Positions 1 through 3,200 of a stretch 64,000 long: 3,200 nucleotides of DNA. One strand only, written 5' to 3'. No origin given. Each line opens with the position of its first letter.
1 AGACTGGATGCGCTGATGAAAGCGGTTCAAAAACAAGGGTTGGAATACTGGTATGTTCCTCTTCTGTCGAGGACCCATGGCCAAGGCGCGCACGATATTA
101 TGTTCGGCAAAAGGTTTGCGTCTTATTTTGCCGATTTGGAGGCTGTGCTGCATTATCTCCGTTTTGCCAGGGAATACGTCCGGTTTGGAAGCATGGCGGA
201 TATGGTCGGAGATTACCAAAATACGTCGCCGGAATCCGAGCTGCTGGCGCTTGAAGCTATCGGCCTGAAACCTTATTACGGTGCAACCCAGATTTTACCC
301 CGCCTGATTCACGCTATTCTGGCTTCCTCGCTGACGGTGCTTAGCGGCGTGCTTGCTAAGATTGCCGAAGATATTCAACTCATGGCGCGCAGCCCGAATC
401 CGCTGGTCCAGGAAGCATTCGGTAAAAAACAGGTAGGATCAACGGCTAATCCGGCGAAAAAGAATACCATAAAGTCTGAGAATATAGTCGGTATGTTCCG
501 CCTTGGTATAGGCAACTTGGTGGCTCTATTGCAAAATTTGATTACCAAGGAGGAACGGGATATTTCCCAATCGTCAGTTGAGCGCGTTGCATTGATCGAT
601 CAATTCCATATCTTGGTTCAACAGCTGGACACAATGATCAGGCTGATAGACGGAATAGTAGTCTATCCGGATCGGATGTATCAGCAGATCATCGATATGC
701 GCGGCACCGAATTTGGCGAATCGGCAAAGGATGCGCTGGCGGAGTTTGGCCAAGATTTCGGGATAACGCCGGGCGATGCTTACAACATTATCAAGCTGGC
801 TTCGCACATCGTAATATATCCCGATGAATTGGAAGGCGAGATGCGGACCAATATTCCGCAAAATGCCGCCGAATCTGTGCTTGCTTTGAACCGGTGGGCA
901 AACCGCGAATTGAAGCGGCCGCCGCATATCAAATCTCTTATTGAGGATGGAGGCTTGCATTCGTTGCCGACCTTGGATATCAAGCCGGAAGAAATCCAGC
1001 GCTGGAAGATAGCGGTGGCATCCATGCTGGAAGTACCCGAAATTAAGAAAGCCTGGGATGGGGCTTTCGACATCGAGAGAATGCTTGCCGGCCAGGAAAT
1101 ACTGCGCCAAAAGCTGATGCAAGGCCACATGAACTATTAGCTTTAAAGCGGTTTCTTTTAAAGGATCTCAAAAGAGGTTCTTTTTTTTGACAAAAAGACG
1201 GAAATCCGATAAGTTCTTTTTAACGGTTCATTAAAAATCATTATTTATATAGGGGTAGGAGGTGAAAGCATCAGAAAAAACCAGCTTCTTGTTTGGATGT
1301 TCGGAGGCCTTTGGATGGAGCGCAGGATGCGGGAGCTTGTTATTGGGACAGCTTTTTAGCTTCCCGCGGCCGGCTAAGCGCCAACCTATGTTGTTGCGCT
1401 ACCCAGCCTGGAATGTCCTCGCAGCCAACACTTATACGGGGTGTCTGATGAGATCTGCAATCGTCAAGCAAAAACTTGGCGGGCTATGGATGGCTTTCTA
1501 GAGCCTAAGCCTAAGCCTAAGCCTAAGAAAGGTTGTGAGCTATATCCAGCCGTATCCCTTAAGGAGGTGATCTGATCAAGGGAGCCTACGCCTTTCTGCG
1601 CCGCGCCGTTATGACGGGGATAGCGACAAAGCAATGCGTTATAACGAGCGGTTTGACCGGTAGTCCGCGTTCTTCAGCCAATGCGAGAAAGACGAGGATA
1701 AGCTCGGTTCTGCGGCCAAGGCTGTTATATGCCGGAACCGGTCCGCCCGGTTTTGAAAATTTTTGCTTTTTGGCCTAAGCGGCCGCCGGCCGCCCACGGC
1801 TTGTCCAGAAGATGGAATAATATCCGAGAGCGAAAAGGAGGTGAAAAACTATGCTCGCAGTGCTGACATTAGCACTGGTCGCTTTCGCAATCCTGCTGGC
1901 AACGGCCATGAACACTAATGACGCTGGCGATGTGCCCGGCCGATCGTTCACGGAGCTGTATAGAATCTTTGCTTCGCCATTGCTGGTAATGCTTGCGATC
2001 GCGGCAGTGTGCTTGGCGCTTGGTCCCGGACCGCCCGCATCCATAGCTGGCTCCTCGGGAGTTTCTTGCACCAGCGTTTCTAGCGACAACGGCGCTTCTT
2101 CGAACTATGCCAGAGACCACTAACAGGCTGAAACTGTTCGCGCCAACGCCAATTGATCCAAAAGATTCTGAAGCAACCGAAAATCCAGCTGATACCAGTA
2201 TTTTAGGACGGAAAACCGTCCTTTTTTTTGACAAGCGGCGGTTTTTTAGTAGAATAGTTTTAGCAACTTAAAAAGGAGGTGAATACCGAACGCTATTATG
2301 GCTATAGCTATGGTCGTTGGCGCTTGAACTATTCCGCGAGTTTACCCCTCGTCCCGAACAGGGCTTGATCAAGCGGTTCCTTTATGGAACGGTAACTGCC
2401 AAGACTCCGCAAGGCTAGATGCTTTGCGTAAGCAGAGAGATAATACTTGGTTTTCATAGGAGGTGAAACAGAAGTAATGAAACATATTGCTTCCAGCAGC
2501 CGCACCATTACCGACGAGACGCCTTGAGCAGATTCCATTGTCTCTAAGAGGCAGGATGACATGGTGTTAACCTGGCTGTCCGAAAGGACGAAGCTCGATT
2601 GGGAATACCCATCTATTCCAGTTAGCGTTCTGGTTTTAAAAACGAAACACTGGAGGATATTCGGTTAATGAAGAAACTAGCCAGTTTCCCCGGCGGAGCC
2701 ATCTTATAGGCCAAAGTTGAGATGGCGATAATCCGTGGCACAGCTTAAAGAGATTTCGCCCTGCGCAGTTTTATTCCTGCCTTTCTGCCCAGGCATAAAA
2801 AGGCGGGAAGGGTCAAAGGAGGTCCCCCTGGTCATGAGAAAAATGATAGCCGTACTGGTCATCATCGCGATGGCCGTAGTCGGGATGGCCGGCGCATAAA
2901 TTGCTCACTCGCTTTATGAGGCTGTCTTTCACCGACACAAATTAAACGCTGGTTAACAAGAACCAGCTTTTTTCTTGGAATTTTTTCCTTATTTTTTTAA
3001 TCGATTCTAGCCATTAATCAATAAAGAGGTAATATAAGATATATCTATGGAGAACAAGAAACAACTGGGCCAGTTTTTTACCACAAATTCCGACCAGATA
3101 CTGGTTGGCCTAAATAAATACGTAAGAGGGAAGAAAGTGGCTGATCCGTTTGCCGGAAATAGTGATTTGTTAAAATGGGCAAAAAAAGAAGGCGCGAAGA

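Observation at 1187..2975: GC-rich 1.8-kb locus: two promoter-to-terminator units, five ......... motifs, almost no conventional coding capacity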

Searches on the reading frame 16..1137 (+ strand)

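Call 12: search_protein_families(library=pfam, proteins=[window:16-1137:+], max_evalue=0.01)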
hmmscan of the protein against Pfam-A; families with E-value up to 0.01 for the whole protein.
window:16-1137:+ (374 aa): 1 family
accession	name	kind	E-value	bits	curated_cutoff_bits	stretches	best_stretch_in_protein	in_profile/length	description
PF00206.25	Lyase_1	-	2.7e-17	63.6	27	1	3-160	141-306/312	Lyase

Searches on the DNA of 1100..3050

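Call 4: search_rna_families(source=window, start=1100, end=3050, threshold=evalue, max_evalue=10, show_alignments=3)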
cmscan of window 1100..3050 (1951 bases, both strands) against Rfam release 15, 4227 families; matches with E-value up to 10: 3.
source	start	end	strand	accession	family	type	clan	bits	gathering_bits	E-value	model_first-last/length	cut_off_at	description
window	2064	2111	-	RF01544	TB11Cs5H3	Gene; snRNA; snoRNA; HACA-box;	-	16.2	50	3.7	1-65/65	no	Trypanosomatid snoRNA TB11Cs5H3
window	1760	1856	-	RF02680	PreQ1-III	Cis-reg; riboswitch;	-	16.2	63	3.7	1-102/102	no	PreQ1-III (pre queuosine) riboswitch aptamer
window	2944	3016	-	RF02503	Atu_C9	Gene; sRNA;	-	11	40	4.7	117-192/192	no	Rhizobiales sRNA Atu_C9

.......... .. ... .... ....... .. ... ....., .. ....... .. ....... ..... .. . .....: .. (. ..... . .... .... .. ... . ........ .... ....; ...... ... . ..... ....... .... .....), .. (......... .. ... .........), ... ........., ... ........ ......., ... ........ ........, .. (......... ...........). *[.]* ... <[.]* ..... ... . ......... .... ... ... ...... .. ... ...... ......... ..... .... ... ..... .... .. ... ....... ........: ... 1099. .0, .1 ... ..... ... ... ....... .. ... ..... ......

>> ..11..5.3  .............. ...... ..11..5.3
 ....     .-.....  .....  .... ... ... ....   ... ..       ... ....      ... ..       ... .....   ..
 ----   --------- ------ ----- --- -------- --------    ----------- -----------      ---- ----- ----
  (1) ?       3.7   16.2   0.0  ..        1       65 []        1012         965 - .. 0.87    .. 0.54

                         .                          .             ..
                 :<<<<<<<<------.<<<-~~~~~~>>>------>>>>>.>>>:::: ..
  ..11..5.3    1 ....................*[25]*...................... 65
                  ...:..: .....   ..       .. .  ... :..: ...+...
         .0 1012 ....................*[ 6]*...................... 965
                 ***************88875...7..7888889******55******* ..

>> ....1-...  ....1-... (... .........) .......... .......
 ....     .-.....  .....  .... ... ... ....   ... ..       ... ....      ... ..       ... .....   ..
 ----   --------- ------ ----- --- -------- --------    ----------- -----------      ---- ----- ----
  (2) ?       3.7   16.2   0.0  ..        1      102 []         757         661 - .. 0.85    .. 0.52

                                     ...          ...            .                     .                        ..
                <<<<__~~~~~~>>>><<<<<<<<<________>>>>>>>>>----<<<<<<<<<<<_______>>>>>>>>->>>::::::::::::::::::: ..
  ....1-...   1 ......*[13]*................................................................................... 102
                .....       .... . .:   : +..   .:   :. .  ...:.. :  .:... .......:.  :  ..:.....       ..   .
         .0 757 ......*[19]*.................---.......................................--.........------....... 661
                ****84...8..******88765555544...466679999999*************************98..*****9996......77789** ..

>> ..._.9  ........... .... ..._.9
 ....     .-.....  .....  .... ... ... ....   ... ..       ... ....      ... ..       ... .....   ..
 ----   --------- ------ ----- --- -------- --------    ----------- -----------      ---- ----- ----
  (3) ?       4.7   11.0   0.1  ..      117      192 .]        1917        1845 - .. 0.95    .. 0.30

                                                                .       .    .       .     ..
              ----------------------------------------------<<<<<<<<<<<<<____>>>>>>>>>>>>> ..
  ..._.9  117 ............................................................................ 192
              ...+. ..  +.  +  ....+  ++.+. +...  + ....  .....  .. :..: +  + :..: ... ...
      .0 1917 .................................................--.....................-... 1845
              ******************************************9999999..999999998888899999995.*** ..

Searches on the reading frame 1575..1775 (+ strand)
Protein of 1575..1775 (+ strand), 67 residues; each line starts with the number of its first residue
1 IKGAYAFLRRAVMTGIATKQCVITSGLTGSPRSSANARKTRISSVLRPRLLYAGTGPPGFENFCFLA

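Call 52: search_protein_families(library=pfam, proteins=[window:1575-1775:+], max_evalue=1)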
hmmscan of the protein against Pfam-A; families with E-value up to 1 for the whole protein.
seq(67 aa): 0 families

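Call 53: search_protein_families(library=ncbifam, proteins=[window:1575-1775:+], max_evalue=1)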
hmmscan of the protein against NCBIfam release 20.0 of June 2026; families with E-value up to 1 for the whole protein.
seq(67 aa): 0 families

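Call 55: find_homologous_proteins(query=window:1575-1775:+, max_evalue=1)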
Query window:1575-1775:+ (67 aa): 2 proteins with E <= 1 among 2 candidates.
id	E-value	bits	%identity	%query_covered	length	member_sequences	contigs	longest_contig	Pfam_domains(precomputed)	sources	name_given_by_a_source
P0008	2.4e-19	86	71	97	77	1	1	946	-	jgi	jgi:hypothetical protein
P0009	7.3e-15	72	68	90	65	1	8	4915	-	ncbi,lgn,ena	-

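Call 57: find_encoding_contigs(protein=P0009, flank=5000, max_places=8)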
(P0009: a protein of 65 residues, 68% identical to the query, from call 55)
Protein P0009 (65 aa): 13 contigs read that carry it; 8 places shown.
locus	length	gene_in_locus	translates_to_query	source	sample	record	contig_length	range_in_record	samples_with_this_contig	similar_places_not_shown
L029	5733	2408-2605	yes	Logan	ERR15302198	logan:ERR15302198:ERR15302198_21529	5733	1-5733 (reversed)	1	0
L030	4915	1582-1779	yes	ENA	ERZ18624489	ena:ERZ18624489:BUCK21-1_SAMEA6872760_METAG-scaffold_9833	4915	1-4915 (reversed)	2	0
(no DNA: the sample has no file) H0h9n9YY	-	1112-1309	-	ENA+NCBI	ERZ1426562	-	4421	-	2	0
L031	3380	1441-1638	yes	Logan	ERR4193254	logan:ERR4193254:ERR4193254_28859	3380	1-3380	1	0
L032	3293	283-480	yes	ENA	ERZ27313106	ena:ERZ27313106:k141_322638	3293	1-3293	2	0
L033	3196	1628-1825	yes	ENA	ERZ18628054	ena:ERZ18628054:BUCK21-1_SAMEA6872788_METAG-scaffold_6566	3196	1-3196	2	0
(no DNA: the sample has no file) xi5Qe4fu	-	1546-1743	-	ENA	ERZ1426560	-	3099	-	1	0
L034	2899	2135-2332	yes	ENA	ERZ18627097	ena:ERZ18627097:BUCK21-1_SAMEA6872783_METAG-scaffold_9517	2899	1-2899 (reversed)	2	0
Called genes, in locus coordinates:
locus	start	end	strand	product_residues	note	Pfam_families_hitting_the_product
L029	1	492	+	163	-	?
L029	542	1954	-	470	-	PF00206:Lyase_1, PF08328:ASL_C, PF10397:ADSL_C (faint)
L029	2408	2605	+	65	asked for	-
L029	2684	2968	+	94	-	-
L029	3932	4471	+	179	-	-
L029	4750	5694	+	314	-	PF01784:DUF34_NIF3 (faint)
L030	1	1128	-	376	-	?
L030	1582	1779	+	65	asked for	-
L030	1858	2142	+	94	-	-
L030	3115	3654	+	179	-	-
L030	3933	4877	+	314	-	PF01784:DUF34_NIF3 (faint)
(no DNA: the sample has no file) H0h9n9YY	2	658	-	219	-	?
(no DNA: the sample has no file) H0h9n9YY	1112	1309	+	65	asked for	-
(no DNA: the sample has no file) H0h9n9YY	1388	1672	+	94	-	-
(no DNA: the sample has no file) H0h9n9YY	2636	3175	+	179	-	-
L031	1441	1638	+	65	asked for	-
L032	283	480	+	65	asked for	-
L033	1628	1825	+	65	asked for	-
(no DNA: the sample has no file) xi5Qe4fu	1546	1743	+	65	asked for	-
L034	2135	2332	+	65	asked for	-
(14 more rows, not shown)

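Call 58: find_encoding_contigs(protein=P0008, flank=5000, max_places=4)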
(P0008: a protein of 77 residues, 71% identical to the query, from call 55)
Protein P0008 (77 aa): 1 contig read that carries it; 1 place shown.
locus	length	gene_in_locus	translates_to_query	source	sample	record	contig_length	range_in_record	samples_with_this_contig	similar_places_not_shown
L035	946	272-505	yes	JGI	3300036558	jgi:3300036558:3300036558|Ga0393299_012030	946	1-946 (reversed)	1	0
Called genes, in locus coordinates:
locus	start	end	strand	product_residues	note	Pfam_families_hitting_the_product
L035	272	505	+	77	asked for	-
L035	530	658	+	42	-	-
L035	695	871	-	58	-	-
